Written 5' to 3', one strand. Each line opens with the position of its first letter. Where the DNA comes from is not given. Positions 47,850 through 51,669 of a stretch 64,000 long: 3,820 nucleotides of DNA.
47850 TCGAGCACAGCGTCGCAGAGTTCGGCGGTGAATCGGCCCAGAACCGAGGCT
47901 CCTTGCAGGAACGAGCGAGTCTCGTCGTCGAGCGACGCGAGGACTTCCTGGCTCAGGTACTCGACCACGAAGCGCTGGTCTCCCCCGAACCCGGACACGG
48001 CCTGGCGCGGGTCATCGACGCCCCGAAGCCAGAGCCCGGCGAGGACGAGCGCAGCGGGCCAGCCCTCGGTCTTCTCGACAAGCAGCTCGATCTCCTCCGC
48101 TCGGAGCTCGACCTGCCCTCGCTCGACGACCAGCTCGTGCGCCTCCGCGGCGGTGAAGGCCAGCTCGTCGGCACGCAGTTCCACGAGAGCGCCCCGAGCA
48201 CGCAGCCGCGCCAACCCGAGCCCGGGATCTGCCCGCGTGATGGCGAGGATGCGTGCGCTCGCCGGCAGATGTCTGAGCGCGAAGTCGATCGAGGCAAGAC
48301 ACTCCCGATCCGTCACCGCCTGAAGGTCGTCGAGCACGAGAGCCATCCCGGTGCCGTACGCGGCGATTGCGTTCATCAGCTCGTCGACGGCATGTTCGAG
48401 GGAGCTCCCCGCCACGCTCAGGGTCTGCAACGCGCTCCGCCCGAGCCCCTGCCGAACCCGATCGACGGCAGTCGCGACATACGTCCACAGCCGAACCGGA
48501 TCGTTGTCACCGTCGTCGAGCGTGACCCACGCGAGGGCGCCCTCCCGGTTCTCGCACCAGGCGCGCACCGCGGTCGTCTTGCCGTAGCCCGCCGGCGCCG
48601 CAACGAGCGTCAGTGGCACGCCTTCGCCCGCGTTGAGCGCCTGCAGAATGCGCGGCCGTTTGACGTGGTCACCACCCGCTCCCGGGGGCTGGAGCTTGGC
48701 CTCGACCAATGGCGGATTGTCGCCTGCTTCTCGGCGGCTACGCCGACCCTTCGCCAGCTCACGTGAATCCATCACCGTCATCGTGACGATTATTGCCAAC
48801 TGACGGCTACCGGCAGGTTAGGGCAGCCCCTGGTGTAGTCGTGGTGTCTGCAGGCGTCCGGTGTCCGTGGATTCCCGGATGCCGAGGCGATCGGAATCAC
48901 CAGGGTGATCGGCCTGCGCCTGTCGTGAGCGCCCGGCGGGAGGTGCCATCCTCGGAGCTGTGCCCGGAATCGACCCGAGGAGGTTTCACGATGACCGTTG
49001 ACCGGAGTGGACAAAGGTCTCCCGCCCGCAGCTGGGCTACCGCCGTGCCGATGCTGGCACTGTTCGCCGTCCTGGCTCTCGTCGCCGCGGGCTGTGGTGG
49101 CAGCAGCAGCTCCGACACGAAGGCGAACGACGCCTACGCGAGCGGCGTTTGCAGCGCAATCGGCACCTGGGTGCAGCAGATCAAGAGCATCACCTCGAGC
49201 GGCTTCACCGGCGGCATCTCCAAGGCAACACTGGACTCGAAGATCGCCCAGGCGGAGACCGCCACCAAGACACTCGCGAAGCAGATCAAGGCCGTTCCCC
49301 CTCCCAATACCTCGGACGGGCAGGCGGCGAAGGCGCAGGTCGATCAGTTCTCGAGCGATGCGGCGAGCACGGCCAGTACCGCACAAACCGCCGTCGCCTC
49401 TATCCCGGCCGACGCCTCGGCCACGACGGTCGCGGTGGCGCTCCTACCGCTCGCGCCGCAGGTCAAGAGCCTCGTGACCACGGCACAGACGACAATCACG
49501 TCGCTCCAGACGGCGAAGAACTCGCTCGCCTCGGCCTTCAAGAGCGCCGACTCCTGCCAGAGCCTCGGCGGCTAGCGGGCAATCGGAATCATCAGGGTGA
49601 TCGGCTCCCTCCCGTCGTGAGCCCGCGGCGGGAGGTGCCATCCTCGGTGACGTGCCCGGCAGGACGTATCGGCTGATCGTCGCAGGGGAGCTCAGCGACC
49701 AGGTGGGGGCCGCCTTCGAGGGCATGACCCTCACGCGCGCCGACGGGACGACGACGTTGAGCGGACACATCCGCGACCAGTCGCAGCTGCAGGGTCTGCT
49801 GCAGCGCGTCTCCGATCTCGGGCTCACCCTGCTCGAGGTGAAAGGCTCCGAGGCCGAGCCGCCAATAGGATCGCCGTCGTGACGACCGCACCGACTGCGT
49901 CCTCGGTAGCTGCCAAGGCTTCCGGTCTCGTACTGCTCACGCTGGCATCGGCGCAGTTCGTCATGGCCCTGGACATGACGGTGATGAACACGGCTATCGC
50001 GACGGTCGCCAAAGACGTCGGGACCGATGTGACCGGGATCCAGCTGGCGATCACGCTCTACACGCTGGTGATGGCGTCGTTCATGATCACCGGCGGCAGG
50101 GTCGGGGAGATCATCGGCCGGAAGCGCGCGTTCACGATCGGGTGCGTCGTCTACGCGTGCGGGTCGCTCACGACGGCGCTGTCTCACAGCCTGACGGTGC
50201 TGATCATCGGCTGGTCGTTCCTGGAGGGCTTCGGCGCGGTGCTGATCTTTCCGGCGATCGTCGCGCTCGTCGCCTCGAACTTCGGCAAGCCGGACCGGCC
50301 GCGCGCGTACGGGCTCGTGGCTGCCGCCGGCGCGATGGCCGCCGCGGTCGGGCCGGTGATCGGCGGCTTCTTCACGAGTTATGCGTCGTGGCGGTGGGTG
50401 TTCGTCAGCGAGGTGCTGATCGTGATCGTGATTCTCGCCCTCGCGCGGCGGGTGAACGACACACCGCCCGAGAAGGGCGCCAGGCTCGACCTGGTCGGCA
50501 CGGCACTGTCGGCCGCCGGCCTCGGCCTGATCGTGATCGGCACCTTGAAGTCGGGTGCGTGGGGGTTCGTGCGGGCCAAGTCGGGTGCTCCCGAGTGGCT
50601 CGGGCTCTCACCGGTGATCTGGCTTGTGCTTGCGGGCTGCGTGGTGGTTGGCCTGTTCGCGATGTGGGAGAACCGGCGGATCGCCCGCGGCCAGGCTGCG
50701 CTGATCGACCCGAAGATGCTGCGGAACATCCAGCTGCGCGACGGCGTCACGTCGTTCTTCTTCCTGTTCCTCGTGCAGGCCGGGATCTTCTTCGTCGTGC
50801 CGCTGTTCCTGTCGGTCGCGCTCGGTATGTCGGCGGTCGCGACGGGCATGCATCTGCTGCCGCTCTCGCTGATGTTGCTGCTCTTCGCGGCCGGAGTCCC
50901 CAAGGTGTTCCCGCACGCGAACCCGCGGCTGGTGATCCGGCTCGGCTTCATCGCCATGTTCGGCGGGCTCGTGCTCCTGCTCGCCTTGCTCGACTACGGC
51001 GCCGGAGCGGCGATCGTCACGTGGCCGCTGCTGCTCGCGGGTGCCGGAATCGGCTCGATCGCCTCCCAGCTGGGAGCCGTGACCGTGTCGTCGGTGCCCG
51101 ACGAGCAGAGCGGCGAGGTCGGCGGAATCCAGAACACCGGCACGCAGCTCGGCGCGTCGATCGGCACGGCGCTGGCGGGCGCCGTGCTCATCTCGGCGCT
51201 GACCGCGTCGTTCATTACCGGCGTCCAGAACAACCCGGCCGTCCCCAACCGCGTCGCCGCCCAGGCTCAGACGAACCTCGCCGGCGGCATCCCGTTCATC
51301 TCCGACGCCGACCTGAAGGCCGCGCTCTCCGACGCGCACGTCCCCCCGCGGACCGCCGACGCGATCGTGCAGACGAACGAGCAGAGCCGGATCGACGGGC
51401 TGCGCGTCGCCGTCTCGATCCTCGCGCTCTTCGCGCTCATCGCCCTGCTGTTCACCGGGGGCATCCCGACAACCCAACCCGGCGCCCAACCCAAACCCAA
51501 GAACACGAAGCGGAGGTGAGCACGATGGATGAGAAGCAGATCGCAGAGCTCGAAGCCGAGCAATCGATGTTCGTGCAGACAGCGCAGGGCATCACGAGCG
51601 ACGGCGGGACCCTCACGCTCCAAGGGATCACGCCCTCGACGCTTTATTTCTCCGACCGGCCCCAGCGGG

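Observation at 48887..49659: Two 81-bp conserved non-coding elements in direct orientation beside a LAL-LuxR regulator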

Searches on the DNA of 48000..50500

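Call 4: search_rna_families(source=window, start=48000, end=50500, threshold=evalue, max_evalue=10, show_alignments=5)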
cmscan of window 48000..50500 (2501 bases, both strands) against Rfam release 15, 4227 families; matches with E-value up to 10: 1.
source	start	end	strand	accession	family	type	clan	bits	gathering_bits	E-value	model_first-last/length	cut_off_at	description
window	49633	49693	-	RF01973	H19_2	Gene; lncRNA;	-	14.8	50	1.4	1-69/69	no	H19 conserved region 2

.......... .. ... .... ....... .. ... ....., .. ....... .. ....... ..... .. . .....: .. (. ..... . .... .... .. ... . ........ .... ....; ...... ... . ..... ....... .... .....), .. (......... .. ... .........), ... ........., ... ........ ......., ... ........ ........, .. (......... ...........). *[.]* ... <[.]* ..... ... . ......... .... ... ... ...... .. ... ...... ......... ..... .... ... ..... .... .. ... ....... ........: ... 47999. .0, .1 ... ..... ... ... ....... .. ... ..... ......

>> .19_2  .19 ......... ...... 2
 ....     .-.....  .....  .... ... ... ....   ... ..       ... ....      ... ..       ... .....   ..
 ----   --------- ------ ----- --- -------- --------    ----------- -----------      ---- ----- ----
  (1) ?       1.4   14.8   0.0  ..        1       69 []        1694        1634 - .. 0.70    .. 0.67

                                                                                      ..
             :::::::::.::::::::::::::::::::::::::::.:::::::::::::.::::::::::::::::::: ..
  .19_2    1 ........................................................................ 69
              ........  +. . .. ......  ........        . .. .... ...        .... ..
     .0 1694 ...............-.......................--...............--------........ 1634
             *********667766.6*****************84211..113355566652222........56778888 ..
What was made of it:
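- On Riboswitch / structured cis-regulatory RNA: The only hit is a spurious H19_2 match at E = 1.4 (call 4).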

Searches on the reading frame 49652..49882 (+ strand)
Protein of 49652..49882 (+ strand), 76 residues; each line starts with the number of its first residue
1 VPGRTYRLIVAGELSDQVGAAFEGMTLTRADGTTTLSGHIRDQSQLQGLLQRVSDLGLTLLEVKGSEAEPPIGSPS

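Call 8: search_protein_families(library=pfam, proteins=[window:49652-49882:+], max_evalue=0.01)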
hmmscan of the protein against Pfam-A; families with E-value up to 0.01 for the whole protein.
window:49652-49882:+ (76 aa): 0 families

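Call 15: search_protein_families(library=ncbifam, proteins=[window:49652-49882:+], max_evalue=0.01)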
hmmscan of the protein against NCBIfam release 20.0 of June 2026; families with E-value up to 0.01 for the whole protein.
window:49652-49882:+ (76 aa): 0 families

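Call 55: search_solved_structures(query=window:49652-49879:+, max_evalue=1)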
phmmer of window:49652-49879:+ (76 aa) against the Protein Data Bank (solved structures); distinct sequences matched with E-value up to 1: 2.
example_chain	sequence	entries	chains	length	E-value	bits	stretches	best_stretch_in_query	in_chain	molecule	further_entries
3ux8_A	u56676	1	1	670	0.59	13.7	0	14-67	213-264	Excinuclease ABC, A subunit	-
6n9l_A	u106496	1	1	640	0.8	13.3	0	14-67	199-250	UvrABC system protein A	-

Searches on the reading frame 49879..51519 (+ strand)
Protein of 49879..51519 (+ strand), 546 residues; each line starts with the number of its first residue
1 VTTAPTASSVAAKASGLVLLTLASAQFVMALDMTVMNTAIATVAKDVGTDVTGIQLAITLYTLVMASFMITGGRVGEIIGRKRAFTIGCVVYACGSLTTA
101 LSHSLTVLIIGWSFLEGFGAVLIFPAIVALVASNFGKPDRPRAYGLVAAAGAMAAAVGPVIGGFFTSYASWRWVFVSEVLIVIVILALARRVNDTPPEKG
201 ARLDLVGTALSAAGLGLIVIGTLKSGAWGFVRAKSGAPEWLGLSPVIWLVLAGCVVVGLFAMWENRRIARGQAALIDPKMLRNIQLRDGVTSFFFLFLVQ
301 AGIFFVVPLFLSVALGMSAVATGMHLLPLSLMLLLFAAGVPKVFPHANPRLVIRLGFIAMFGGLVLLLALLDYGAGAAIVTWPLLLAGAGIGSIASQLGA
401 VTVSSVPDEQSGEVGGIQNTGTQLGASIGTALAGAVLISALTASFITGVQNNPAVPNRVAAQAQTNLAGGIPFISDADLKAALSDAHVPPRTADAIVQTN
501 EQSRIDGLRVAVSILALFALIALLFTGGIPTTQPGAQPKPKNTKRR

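Call 8: search_protein_families(library=pfam, proteins=[window:49879-51519:+], max_evalue=0.01)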
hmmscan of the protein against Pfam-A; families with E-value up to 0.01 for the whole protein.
window:49879-51519:+ (546 aa): 2 families
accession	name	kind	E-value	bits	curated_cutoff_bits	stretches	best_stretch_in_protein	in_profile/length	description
PF07690.21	MFS_1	-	2.4e-45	155.4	33.4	1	22-430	1-347/347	Major Facilitator Superfamily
PF05977.19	MFS_3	-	3e-06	26.4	27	1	40-202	33-200/524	Transmembrane secretion effector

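Call 15: search_protein_families(library=ncbifam, proteins=[window:49879-51519:+], max_evalue=0.01)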
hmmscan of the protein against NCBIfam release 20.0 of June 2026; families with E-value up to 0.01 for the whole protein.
window:49879-51519:+ (546 aa): 47 families (the best 25 are shown)
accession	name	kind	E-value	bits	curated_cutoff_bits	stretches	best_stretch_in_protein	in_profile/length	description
TIGR00711.1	efflux_EmrB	subfamily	8.6e-45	153.4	230.2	1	19-451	4-424/485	DHA2 family efflux MFS transporter permease subunit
NF000025.1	MFS_efflux_tcmA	exception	5e-29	101.4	999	1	17-522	26-508/538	tetracenomycin C efflux MFS transporter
NF011571.1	PRK14995.1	subfamily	4.1e-28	98.4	701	1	27-471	16-441/493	SmvA family efflux MFS transporter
NF033896.2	MFS_LfrA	equivalog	8.9e-27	93.8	825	1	12-474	15-457/504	efflux MFS transporter LfrA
NF000391.1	EmrB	exception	6.9e-26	90.9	925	1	17-436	11-417/501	multidrug efflux MFS transporter permease subunit EmrB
NF012169.0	qepA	equivalog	7.4e-26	90.8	1075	1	18-473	22-462/511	fluoroquinolone efflux MFS transporter QepA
NF007799.0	PRK10504.1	subfamily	4.4e-22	78.6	426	1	19-437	12-413/471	multidrug transporter subunit MdtD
NF000089.1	qac_MFS_AB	exception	4.9e-22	78.4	900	1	10-445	12-432/514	QacA/B family quaternary ammonium compound efflux MFS transporter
NF012180.1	tet_MFS_43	exception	6.6e-22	78.2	999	1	4-444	7-434/484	tetracycline efflux MFS transporter Tet(43)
TIGR00710.1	efflux_Bcr_CflA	subfamily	7.4e-22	78.3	200.9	1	18-191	6-178/385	Bcr/CflA family efflux MFS transporter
NF000031.1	MFS_efflux_LmrA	exception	1.7e-20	73.2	850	1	13-435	27-435/484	lincomycin efflux MFS transporter Lmr(A)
NF040895.2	MFS_effux_SdrM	equivalog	5.9e-20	71.8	550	1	18-446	7-411/441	multidrug efflux MFS transporter SdrM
NF000060.1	MFS_efflux_LmrB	exception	4.6e-17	62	800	1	18-465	18-448/479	lincomycin efflux MFS transporter Lmr(B)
NF012175.1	tet_MFS_L_K_45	equivalog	4.9e-17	61.9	650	1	18-220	1-202/444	Tet(L)/Tet(K)/Tet(45) family tetracycline efflux MFS transporter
NF012185.0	tet_MFS_L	exception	7.5e-17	61.4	925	1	17-220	14-216/457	tetracycline efflux MFS transporter Tet(L)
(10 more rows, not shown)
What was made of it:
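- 49879..51519 (+): DHA2-family MFS efflux pump, downstream in the copy-2 transcription unit. Pfam MFS_1 at 2.4e-45 and TIGR00711 EmrB at 8.6e-45 (calls 8, 15).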
